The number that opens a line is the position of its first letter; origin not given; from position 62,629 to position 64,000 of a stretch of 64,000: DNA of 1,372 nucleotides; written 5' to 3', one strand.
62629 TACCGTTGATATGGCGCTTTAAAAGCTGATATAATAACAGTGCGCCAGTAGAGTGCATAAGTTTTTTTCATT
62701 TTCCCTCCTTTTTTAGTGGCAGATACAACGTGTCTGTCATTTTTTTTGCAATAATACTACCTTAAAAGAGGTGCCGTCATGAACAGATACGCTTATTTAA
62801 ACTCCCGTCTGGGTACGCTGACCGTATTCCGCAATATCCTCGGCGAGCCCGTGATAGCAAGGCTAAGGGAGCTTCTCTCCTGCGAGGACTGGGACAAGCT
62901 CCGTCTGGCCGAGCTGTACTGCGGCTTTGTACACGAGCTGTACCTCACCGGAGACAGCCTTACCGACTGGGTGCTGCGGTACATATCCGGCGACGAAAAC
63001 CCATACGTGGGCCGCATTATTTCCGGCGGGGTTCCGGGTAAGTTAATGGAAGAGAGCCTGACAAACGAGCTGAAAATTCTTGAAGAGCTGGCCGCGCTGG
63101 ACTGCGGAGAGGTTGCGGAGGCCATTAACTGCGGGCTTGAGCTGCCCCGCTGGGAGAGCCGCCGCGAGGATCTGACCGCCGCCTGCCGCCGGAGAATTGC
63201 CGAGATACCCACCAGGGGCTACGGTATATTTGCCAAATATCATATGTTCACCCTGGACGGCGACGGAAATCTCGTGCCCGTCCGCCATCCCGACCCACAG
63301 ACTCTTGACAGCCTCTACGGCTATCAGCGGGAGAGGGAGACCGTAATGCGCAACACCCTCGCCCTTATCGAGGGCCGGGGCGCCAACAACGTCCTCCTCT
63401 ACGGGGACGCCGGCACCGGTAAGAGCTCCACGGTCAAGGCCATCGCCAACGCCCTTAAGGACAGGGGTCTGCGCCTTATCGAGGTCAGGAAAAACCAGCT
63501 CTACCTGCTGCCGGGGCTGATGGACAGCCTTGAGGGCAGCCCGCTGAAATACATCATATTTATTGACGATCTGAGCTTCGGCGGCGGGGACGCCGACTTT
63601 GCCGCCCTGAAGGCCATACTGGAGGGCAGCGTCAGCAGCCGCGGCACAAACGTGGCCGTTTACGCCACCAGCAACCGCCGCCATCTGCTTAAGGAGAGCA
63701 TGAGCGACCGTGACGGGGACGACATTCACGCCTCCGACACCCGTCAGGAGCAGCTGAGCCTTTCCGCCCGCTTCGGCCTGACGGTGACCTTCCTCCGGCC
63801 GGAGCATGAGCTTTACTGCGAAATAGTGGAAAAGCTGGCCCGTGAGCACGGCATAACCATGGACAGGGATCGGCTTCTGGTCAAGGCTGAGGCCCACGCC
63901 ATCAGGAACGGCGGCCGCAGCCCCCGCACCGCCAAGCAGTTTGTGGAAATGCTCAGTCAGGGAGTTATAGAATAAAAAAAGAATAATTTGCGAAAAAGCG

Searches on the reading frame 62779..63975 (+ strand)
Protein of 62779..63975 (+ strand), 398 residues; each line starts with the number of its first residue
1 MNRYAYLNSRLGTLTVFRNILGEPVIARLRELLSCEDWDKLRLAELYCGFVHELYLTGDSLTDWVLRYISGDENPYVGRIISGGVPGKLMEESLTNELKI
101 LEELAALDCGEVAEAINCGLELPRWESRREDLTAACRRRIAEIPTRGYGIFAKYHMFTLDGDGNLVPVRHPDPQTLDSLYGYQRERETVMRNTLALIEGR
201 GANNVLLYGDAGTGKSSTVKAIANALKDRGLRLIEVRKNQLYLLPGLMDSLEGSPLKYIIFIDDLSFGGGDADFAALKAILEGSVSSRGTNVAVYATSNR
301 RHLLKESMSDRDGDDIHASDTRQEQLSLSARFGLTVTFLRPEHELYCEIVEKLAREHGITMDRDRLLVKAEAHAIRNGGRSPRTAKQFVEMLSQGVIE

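Call 11: find_encoding_contigs(protein=window:62779-63975:+, flank=3000, max_places=10)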
Protein window:62779-63975:+ (398 aa): 2 contigs read that carry it; 2 places shown.
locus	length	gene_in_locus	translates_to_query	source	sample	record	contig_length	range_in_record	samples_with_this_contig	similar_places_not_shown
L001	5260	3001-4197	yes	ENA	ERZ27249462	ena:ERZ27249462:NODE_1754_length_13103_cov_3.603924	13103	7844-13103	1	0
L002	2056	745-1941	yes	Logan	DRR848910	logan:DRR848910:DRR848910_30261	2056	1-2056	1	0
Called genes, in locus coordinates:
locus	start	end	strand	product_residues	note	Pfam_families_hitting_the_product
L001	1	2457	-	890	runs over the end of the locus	-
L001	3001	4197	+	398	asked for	PF05673:DUF815, PF13191:AAA_16, PF00004:AAA (weak)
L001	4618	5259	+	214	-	?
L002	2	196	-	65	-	?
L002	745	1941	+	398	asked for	PF05673:DUF815, PF13191:AAA_16, PF00004:AAA (weak)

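Call 12: search_protein_families(library=pfam, proteins=[window:62779-63975:+])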
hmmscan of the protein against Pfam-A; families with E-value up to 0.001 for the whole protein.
window:62779-63975:+ (398 aa): 5 families
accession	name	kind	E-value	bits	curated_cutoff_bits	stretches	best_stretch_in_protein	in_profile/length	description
PF05673.19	DUF815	-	3.7e-82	275.7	23.8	1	157-392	6-245/249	Protein of unknown function (DUF815)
PF13191.12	AAA_16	-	8.9e-09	36.5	32.6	1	180-244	3-64/167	AAA ATPase domain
PF00004.35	AAA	-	5.4e-07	30.6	21.2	1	205-311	1-122/131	ATPase family associated with various cellular activities (AAA)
PF25199.1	nSTAND_NTPase5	-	0.00049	20.4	34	1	190-268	29-108/145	Novel STAND NTPase 5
PF12775.13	AAA_7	-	0.00079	19.4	25.8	0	200-230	31-61/181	P-loop containing dynein motor region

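Call 14: find_homologous_proteins(query=window:62779-63975:+, max_evalue=1e-30)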
Query window:62779-63975:+ (398 aa): 7999 proteins with E <= 1e-30 among 8000 candidates; the best 120 are listed.
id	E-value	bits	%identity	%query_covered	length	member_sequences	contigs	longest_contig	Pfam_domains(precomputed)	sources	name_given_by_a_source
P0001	3.4e-254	861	96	100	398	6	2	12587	PF00004.36,PF05673.20,PF13191.13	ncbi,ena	-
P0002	3.6e-214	729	81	100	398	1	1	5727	PF00004.36,PF05673.20,PF13191.13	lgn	-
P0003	1.3e-210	717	80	100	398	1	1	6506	PF00004.36,PF05673.20,PF13191.13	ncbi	-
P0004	6.1e-209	712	81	100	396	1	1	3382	PF00004.36,PF05673.20,PF13191.13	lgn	-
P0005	1.5e-203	694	79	100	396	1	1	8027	PF00004.36,PF05673.20,PF13191.13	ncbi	-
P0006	5.8e-203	692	78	100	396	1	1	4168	PF00004.36,PF05673.20,PF13191.13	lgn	-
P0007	1.5e-197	674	79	100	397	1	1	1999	PF00004.36,PF05673.20,PF13191.13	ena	-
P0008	7.1e-197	672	53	96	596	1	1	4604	PF13555.13,PF00004.36,PF13401.13,PF20703.4,PF05673.20,PF05496.19,PF01637.25,PF07728.21,PF13191.13,PF25201.1,PF00005.34,PF12775.14,PF00910.29,PF25199.2,PF20720.4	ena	-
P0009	1.7e-195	668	76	100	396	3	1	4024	PF00004.36,PF05673.20,PF13191.13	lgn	-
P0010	5.5e-179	613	71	100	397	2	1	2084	PF00004.36,PF05673.20,PF13191.13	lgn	-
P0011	5.7e-178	610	69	100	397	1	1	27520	PF00004.36,PF05673.20,PF13191.13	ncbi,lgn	-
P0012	2.8e-177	608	69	100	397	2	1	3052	PF00004.36,PF05673.20,PF13191.13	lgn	-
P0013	1.9e-176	605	70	100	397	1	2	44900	PF00004.36,PF05673.20,PF13191.13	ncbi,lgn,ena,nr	ncbi:MAG: ATP-binding protein [Oscillospiraceae bacterium]|nr:ATP-binding protein [Oscillospiraceae 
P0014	2.6e-174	598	69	100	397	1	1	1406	PF00004.36,PF05673.20,PF13191.13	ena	-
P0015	4.4e-174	597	69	100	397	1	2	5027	PF00004.36,PF05673.20,PF13191.13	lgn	-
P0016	3.8e-173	594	69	100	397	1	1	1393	PF00004.36,PF05673.20,PF13191.13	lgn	-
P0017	1.0e-172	592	68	99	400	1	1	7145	PF00004.36,PF05673.20,PF13191.13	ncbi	ncbi:MAG: DUF815 domain-containing protein [Clostridia bacterium]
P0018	1.3e-172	592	68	100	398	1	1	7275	PF00004.36,PF05673.20,PF13191.13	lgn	-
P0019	2.8e-170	585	68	100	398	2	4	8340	PF00004.36,PF05673.20,PF13191.13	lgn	-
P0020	2.0e-159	549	64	100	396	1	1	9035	PF00004.36,PF05673.20,PF13191.13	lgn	-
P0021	2.1e-158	545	66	96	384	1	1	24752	PF00004.36,PF05673.20,PF13191.13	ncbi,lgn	-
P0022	1.3e-149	516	61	100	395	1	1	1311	PF00004.36,PF05673.20,PF13191.13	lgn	-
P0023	2.8e-146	505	61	100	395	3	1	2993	PF00004.36,PF05673.20,PF13191.13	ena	-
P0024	1.3e-137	477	58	99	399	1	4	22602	PF00004.36,PF05673.20,PF13191.13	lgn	-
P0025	2.8e-136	473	57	99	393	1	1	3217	PF00004.36,PF05673.20,PF13191.13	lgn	-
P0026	2.2e-135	470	57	99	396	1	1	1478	PF00004.36,PF05673.20,PF13191.13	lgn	-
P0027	2.2e-135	470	56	99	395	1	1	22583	PF00004.36,PF05673.20,PF13191.13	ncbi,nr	ncbi:MAG: ATP-binding protein [Oscillospiraceae bacterium]|nr:ATP-binding protein [Oscillospiraceae 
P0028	2.5e-135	469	58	98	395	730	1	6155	PF00004.36,PF05673.20,PF13191.13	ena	-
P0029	2.8e-135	469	56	97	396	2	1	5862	PF00004.36,PF05673.20,PF13191.13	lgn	-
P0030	3.0e-135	469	55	99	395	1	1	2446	PF00004.36,PF05673.20,PF13191.13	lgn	-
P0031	3.6e-134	466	55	98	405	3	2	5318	PF00004.36,PF05673.20,PF13191.13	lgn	-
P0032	7.7e-133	461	58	99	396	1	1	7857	PF00004.36,PF05673.20,PF13191.13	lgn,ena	-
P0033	4.3e-132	459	54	98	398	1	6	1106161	PF00004.36,PF05673.20,PF13191.13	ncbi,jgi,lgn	ncbi:MAG: ATP-binding protein [Anaerovoracaceae bacterium]|jgi:predicted AAA+ superfamily ATPase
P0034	5.2e-132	459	55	99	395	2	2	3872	PF00004.36,PF05673.20,PF20720.4,PF13191.13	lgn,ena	-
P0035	9.6e-132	458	56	99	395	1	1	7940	PF00004.36,PF05673.20,PF13191.13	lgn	-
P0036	9.8e-132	458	55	99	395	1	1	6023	PF00004.36,PF05673.20,PF20720.4,PF13191.13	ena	-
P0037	1.3e-131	457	55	99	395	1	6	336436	PF00004.36,PF05673.20,PF20720.4,PF13191.13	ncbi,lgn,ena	-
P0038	1.9e-131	457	55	99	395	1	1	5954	PF00004.36,PF05673.20,PF20720.4,PF13191.13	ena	-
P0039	3.9e-131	456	56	98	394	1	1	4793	PF00004.36,PF05673.20,PF20720.4,PF13191.13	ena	-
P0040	4.6e-131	455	55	99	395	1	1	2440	PF00004.36,PF05673.20,PF20720.4,PF13191.13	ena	-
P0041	1.1e-130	454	53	100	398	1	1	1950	PF00004.36,PF05673.20,PF13191.13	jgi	-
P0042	1.8e-130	453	55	99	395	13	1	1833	PF00004.36,PF05673.20,PF20720.4,PF13191.13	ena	-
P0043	3.1e-130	453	56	98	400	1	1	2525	PF00004.36,PF05673.20,PF13191.13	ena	-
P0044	3.4e-130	453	55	99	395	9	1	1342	PF00004.36,PF05673.20,PF13191.13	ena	-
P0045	4.4e-130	452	55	97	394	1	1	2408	PF00004.36,PF05673.20,PF13191.13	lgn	-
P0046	5.2e-130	452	56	98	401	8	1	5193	PF00004.36,PF05673.20,PF13191.13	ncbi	ncbi:MAG: ATP-binding protein [Ruthenibacterium sp.]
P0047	6.8e-130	452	56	98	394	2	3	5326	PF00004.36,PF05673.20,PF13191.13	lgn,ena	-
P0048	1.1e-129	451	57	98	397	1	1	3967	PF00004.36,PF05673.20,PF13191.13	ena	-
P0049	1.3e-129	451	52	99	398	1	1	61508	PF00004.36,PF05673.20,PF13191.13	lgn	-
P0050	2.4e-129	450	55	97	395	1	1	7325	PF00004.36,PF05673.20,PF13191.13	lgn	-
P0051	4.3e-129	449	55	99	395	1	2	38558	PF00004.36,PF05673.20,PF13191.13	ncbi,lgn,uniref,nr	ncbi:ATP-binding protein [uncultured Mailhella sp.]|uniref:ATP-binding protein n=1 Tax=uncultured Ma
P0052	4.3e-129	449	54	99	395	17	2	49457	PF00004.36,PF05673.20,PF20720.4,PF13191.13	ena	-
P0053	4.5e-129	449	55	99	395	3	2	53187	PF00004.36,PF05673.20,PF13191.13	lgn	-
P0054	7.0e-129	448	53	99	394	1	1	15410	PF00004.36,PF05673.20,PF13191.13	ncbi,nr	ncbi:MAG: ATP-binding protein [Clostridiales bacterium]|nr:ATP-binding protein [Clostridiales bacter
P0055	7.2e-129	448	54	99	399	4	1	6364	PF00004.36,PF05673.20,PF13191.13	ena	-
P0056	8.5e-129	448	55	98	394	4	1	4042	PF00004.36,PF05673.20,PF13191.13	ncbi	-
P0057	9.3e-129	448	55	97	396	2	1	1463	PF00004.36,PF05673.20,PF13191.13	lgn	-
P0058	1.0e-128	448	55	99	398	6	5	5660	PF00004.36,PF05673.20,PF13191.13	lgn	-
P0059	1.1e-128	448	55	97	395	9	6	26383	PF00004.36,PF05673.20,PF13191.13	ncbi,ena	-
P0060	1.2e-128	447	55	98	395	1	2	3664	PF00004.36,PF05673.20,PF25199.2,PF13191.13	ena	-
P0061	2.2e-128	447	53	98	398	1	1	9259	PF00004.36,PF05673.20,PF13191.13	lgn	-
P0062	3.2e-128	446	55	99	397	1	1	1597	PF00004.36,PF05673.20,PF13191.13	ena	-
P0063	3.4e-128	446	55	97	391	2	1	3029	PF00004.36,PF05673.20,PF13191.13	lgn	-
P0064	3.5e-128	446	56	97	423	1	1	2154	PF00004.36,PF05673.20,PF13191.13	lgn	-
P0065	5.4e-128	445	54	99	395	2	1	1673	PF00004.36,PF05673.20,PF13191.13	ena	-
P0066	6.3e-128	445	53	99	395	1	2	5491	PF00004.36,PF05673.20,PF13191.13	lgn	-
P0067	8.4e-128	445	55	99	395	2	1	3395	PF00004.36,PF05673.20,PF13191.13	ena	-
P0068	9.9e-128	444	56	97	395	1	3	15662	PF00004.36,PF05673.20,PF13191.13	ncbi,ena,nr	ncbi:MAG: ATP-binding protein [Lachnospiraceae bacterium]|nr:ATP-binding protein [Lachnospiraceae ba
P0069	1.2e-127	444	54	99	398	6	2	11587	PF00004.36,PF05673.20,PF13191.13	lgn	-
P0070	1.5e-127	444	53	99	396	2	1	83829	PF00004.36,PF05673.20,PF13191.13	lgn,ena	-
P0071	2.7e-127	443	56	98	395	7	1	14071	PF00004.36,PF05673.20,PF13191.13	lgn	-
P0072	3.4e-127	443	56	97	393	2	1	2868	PF00004.36,PF05673.20,PF13191.13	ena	-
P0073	3.4e-127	443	55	99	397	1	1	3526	PF00004.36,PF05673.20,PF13191.13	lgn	-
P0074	4.5e-127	442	54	95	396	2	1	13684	PF00004.36,PF05673.20,PF13191.13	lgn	-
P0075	5.2e-127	442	54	97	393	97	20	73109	PF00004.36,PF05673.20,PF13191.13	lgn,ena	-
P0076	5.5e-127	442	56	97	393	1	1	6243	PF00004.36,PF05673.20,PF13191.13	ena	-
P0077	7.4e-127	442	56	97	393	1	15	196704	PF00004.36,PF05673.20,PF13191.13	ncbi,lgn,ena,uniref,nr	ncbi:AAA family ATPase [Lachnoclostridium sp. An14]|uniref:ATP-binding protein n=1 Tax=Lachnoclostri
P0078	7.6e-127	442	55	100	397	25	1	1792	PF00004.36,PF05673.20,PF13191.13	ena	-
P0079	8.1e-127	441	53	99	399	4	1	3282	PF00004.36,PF05673.20,PF13191.13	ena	-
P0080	9.1e-127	441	56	98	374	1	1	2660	PF00004.36,PF05673.20,PF13191.13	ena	-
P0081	1.1e-126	441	54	97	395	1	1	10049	PF00004.36,PF05673.20,PF13191.13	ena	-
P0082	1.1e-126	441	55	98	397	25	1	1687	PF00004.36,PF05673.20,PF13191.13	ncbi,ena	-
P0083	1.2e-126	441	54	96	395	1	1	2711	PF00004.36,PF05673.20,PF13191.13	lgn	-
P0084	1.2e-126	441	55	99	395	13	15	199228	PF00004.36,PF05673.20,PF13191.13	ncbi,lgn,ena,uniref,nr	ncbi:ATP-binding protein [Mailhella massiliensis]|uniref:ATP-binding protein n=1 Tax=Mailhella massi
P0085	1.5e-126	441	52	98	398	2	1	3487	PF00004.36,PF05673.20,PF13191.13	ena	-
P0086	2.4e-126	440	53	97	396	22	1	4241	PF00004.36,PF05673.20,PF20720.4,PF13191.13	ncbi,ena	-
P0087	3.0e-126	440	54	99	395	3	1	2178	PF00004.36,PF05673.20,PF13191.13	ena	-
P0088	3.0e-126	440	55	98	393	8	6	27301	PF00004.36,PF05673.20,PF13191.13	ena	-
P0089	3.5e-126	439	55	97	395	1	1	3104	PF00004.36,PF05673.20,PF13191.13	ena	-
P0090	3.6e-126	439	56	97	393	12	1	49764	PF00004.36,PF05673.20,PF13191.13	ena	-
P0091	3.9e-126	439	54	98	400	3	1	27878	PF00004.36,PF05673.20,PF13191.13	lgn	-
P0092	5.3e-126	439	54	96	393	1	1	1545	PF00004.36,PF05673.20,PF13191.13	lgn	-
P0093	5.8e-126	439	54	98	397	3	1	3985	PF00004.36,PF05673.20,PF13191.13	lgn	-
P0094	1.0e-125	438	55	98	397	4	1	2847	PF00004.36,PF05673.20,PF13191.13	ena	-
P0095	1.1e-125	438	56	97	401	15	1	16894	PF00004.36,PF05673.20,PF13191.13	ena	-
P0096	1.4e-125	437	56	97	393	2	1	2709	PF00004.36,PF05673.20,PF13191.13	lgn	-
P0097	1.5e-125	437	54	97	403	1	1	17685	PF00004.36,PF05673.20,PF13191.13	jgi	jgi:predicted AAA+ superfamily ATPase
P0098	1.6e-125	437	54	96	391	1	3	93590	PF00004.36,PF05673.20,PF13191.13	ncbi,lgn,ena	-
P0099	1.9e-125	437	54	100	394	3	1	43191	PF00004.36,PF05673.20,PF13191.13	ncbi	-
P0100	2.2e-125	437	54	98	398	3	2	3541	PF00004.36,PF05673.20,PF13191.13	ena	-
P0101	2.9e-125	436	54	96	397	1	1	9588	PF00004.36,PF05673.20,PF13191.13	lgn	-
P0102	3.1e-125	436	55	97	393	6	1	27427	PF00004.36,PF05673.20,PF13191.13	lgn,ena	-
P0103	4.0e-125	436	55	96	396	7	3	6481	PF00004.36,PF05673.20,PF13191.13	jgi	-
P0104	4.0e-125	436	54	98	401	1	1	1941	PF00004.36,PF05673.20,PF13191.13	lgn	-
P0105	4.6e-125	436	54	98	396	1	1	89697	PF00004.36,PF05673.20,PF13191.13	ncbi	-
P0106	4.6e-125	436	52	100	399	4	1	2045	PF00004.36,PF05673.20,PF20720.4,PF13191.13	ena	-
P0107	5.0e-125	436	58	88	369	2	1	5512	PF00004.36,PF05673.20,PF13191.13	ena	-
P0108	7.1e-125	435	54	97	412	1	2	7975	PF00004.36,PF05673.20,PF20720.4,PF13191.13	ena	-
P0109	1.3e-124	434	53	97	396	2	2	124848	PF00004.36,PF05673.20,PF13191.13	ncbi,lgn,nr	ncbi:MAG: ATP-binding protein [Lachnospiraceae bacterium]|nr:ATP-binding protein [Lachnospiraceae ba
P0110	1.6e-124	434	55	97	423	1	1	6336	PF00004.36,PF05673.20,PF13191.13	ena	-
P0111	1.7e-124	434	52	100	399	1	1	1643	PF00004.36,PF05673.20,PF13191.13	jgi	-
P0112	1.8e-124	434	52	100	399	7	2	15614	PF00004.36,PF05673.20,PF13191.13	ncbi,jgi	-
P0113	2.0e-124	434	53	98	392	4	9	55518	PF00004.36,PF05673.20,PF13191.13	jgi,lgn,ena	-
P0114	2.1e-124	433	54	97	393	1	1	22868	PF00004.36,PF05673.20,PF13191.13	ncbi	-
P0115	2.5e-124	433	53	100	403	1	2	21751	PF00004.36,PF05673.20,PF13191.13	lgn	-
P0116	3.1e-124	433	52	100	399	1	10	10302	PF00004.36,PF05673.20,PF13191.13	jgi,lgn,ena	-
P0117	3.1e-124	433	52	100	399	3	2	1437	PF00004.36,PF05673.20,PF13191.13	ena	-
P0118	3.6e-124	433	55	98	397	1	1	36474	PF00004.36,PF05673.20,PF13191.13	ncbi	-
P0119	3.6e-124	433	54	98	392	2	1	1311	PF00004.36,PF05673.20,PF13191.13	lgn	-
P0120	3.9e-124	433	52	99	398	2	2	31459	PF00004.36,PF05673.20,PF13191.13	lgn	-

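Call 15: find_encoding_contigs(protein=P0001, flank=3000, max_places=4)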
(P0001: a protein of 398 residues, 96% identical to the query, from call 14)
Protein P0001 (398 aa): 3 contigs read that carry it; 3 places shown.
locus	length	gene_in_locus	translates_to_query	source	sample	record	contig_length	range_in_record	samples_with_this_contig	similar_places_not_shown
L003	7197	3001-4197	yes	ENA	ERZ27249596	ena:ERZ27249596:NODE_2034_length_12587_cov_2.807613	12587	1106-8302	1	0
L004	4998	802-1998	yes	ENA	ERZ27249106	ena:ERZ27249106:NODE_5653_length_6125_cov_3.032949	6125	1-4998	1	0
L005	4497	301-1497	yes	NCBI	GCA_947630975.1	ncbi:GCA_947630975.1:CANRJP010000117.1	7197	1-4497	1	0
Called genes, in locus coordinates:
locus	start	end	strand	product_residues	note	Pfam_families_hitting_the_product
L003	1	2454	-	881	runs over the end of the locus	-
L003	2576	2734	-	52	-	-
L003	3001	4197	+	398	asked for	PF05673:DUF815, PF13191:AAA_16, PF00004:AAA (weak)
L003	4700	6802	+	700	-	PF12437:GSIII_N, PF00120:Gln-synt_C, PF18318:Gln-synt_C-ter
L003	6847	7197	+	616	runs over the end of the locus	PF02690:Na_Pi_cotrans, PF01895:PhoU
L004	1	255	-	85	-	?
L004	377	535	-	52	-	-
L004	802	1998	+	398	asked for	PF05673:DUF815, PF13191:AAA_16, PF00004:AAA (weak)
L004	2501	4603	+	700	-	PF12437:GSIII_N, PF00120:Gln-synt_C, PF18318:Gln-synt_C-ter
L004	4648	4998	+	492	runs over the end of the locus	?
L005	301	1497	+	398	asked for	PF05673:DUF815, PF13191:AAA_16, PF00004:AAA (weak)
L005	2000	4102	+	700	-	PF12437:GSIII_N, PF00120:Gln-synt_C, PF18318:Gln-synt_C-ter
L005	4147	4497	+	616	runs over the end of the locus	PF02690:Na_Pi_cotrans, PF01895:PhoU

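Call 16: find_encoding_contigs(protein=P0003, flank=3000, max_places=4)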
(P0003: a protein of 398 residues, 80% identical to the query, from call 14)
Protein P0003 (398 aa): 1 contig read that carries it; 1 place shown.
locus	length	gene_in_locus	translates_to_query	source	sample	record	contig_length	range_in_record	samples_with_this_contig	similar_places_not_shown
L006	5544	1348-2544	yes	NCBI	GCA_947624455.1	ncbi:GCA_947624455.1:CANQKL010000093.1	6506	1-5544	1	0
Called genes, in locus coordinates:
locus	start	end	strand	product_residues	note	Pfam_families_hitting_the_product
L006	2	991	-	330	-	?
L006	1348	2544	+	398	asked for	PF05673:DUF815, PF13191:AAA_16, PF00004:AAA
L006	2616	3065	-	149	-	PF00188:CAP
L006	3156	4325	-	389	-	PF00155:Aminotran_1_2, PF01212:Beta_elim_lyase (weak), PF00266:Aminotran_5 (weak), PF01041:DegT_DnrJ_EryC1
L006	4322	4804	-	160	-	PF13404:HTH_AsnC-type (faint), PF13412:HTH_24 (weak), PF13545:HTH_Crp_2 (weak), PF01037:AsnC_trans_reg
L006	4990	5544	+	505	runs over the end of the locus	?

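Call 17: find_encoding_contigs(protein=P0005, flank=3000, max_places=4)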
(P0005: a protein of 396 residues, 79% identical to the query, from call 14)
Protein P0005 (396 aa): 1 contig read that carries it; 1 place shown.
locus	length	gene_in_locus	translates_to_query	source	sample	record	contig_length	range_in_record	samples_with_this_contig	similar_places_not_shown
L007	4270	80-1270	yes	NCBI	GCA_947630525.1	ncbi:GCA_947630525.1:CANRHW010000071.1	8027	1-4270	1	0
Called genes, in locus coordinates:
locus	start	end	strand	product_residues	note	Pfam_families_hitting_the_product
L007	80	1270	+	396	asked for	PF05673:DUF815, PF13191:AAA_16, PF00004:AAA (weak)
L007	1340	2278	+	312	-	PF04854:DUF624 (weak)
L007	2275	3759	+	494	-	PF01943:Polysacc_synt, PF13440:Polysacc_synt_3 (weak), PF03023:MurJ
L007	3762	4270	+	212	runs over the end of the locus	PF03819:MazG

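Call 18: find_encoding_contigs(protein=P0013, flank=3000, max_places=4)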
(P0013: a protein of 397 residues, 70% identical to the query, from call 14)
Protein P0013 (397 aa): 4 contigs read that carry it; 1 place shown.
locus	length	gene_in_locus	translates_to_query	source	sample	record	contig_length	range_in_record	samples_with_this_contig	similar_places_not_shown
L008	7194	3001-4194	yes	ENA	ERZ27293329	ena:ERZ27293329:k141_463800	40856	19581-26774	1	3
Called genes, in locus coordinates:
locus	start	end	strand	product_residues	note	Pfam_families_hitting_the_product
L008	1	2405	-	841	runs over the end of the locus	-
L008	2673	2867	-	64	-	-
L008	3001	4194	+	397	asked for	PF05673:DUF815, PF13191:AAA_16, PF00004:AAA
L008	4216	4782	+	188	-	PF04542:Sigma70_r2 (weak)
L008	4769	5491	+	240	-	PF14285:DUF4367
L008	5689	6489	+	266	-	-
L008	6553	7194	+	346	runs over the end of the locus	-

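Call 24: find_encoding_contigs(protein=P0011, flank=3000, max_places=3)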
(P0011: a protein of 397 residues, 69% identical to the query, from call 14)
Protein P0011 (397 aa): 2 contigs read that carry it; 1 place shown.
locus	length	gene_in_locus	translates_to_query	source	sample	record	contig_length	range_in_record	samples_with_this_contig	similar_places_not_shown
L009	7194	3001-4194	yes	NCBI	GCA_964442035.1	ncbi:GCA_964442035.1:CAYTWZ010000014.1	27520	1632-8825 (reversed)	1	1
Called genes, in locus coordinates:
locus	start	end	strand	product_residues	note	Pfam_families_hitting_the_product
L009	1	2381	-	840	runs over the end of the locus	PF00912:Transgly, PF00905:Transpeptidase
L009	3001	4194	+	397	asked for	PF05673:DUF815, PF13191:AAA_16 (weak), PF00004:AAA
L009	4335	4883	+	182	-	PF13560:HTH_31, PF01381:HTH_3, PF07883:Cupin_2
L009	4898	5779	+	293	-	PF00753:Lactamase_B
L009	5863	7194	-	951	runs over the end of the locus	PF00395:SLH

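Call 25: find_encoding_contigs(protein=P0021, flank=3000, max_places=3)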
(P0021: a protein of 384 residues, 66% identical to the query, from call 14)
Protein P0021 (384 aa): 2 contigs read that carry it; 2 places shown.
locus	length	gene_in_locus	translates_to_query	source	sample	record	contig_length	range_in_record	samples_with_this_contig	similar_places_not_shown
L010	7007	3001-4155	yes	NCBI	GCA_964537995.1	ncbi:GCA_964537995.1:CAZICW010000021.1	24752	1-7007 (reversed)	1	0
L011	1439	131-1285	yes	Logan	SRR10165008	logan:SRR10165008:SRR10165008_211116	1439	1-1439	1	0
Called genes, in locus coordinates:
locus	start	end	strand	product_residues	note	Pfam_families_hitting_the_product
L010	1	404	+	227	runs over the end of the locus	PF01128:IspD, PF02348:CTP_transf_3, PF12804:NTP_transf_3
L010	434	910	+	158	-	PF02542:YgbB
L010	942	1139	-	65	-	-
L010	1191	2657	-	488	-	PF02610:AraA_N, PF24856:AraA_central, PF11762:Arabinose_Iso_C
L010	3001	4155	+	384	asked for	PF05673:DUF815, PF13191:AAA_16 (weak), PF00004:AAA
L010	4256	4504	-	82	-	PF21699:TM1266-like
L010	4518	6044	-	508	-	PF02446:Glyco_hydro_77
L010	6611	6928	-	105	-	PF12682:Flavodoxin_4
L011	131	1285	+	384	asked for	PF05673:DUF815, PF13191:AAA_16 (weak), PF00004:AAA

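Call 26: find_encoding_contigs(protein=P0024, flank=3000, max_places=3)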
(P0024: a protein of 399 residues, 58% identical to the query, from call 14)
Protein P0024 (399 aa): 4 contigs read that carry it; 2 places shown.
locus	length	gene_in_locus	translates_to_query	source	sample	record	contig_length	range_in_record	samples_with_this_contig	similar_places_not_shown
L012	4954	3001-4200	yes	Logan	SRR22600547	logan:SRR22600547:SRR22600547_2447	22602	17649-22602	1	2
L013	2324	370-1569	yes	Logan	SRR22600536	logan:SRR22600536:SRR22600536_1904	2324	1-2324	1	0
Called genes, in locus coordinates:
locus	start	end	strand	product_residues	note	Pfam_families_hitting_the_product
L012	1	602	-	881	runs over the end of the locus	PF00133:tRNA-synt_1, PF01406:tRNA-synt_1e (faint), PF09334:tRNA-synt_1g, PF13603:tRNA-synt_1_2 (weak), PF09334:tRNA-synt_1g, PF08264:Anticodon_1, PF10458:Val_tRNA-synt_C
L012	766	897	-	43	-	-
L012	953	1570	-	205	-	-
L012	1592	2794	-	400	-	PF00291:PALP, PF13291:ACT_4 (faint)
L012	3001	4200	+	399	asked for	PF05673:DUF815, PF13191:AAA_16 (weak), PF00004:AAA (weak)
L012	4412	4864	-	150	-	PF01613:Flavin_Reduct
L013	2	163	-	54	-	?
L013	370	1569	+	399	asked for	PF05673:DUF815, PF13191:AAA_16 (weak), PF00004:AAA (weak)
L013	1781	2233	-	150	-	PF01613:Flavin_Reduct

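Call 53: find_encoding_contigs(protein=P0020, flank=2500, max_places=2)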
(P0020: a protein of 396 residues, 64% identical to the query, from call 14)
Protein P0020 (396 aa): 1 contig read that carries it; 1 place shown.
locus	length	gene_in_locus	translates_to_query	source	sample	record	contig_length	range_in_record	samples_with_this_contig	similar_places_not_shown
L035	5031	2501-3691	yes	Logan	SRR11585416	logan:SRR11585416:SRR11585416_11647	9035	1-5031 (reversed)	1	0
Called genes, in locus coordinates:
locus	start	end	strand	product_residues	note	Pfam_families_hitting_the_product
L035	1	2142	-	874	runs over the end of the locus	PF00912:Transgly, PF00905:Transpeptidase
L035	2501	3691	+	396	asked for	PF05673:DUF815, PF13191:AAA_16 (weak), PF00004:AAA (weak)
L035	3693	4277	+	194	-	-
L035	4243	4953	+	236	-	PF14285:DUF4367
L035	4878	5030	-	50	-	?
